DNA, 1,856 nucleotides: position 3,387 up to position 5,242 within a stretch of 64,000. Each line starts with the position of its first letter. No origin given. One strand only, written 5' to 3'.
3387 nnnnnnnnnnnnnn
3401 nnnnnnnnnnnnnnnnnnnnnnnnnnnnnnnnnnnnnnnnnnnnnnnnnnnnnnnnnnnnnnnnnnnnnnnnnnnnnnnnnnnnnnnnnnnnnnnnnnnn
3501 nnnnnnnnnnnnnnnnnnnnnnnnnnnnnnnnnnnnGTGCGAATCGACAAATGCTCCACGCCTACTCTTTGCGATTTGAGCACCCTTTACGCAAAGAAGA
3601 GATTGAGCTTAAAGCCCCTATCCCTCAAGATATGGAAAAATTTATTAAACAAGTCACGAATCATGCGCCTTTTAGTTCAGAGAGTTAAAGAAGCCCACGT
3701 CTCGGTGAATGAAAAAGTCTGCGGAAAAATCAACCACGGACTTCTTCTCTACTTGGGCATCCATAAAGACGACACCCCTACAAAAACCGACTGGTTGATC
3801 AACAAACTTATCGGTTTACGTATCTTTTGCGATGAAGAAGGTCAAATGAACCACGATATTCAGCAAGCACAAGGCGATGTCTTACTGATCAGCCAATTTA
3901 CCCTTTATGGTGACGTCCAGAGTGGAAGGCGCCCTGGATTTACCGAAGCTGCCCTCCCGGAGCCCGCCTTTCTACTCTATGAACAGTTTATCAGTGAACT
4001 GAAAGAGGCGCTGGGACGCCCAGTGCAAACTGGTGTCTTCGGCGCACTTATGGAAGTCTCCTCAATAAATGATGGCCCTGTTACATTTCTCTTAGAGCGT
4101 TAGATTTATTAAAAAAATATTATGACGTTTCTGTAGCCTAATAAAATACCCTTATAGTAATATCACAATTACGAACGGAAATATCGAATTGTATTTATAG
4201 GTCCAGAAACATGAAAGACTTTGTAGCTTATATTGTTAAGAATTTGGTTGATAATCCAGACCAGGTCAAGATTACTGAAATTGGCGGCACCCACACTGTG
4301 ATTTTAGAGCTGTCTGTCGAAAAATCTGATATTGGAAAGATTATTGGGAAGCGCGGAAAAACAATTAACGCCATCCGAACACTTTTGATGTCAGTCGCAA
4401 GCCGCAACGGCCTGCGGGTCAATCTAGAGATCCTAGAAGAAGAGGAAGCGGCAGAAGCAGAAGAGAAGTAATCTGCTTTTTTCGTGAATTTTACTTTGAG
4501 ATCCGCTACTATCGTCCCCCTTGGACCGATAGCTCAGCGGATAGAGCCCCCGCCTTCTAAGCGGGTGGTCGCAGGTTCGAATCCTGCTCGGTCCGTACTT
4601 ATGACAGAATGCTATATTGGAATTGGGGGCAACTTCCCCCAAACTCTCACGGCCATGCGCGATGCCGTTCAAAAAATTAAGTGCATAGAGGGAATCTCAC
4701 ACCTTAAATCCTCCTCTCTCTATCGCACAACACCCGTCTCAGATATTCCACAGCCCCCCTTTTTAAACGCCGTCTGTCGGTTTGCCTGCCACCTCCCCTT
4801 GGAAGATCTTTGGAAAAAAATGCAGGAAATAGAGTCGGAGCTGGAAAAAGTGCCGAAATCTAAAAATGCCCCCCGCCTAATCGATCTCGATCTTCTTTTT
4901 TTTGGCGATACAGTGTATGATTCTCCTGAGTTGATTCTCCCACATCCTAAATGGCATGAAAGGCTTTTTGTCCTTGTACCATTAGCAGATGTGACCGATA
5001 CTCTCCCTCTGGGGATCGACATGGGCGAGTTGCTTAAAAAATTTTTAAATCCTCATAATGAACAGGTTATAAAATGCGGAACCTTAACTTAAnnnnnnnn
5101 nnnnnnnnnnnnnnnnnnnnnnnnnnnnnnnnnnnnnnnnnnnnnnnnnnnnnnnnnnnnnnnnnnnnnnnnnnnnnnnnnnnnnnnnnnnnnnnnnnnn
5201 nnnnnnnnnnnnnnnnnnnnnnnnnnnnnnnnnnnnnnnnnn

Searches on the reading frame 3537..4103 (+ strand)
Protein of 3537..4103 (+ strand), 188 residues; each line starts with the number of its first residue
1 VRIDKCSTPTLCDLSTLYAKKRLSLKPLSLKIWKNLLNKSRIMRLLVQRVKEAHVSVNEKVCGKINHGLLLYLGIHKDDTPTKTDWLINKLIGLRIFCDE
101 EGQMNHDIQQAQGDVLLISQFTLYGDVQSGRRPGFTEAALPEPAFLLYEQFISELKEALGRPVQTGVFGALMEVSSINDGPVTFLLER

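Call 44: search_protein_families(library=pfam, proteins=[window:3537-4103:+], max_evalue=0.001)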
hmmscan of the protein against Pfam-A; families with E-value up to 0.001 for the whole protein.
window:3537-4103:+ (188 aa): 1 family
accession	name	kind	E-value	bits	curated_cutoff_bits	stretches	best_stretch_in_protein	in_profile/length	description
PF02580.21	Tyr_Deacylase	-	6.2e-54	182.7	25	1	44-187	1-144/144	D-Tyr-tRNA(Tyr) deacylase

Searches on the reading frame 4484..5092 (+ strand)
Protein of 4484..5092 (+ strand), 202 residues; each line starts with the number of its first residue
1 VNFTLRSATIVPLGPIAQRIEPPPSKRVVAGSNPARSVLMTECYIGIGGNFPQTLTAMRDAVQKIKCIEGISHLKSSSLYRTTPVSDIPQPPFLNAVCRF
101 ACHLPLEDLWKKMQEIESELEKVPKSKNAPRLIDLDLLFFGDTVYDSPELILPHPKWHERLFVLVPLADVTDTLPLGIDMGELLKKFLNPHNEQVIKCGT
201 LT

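Call 44: search_protein_families(library=pfam, proteins=[window:4484-5092:+], max_evalue=0.001)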
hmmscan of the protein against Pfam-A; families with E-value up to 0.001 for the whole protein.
window:4484-5092:+ (202 aa): 1 family
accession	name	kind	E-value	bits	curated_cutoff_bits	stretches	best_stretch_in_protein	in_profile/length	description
PF01288.25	HPPK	-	4.6e-30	104.8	25.7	1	44-171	1-115/116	7,8-dihydro-6-hydroxymethylpterin-pyrophosphokinase (HPPK)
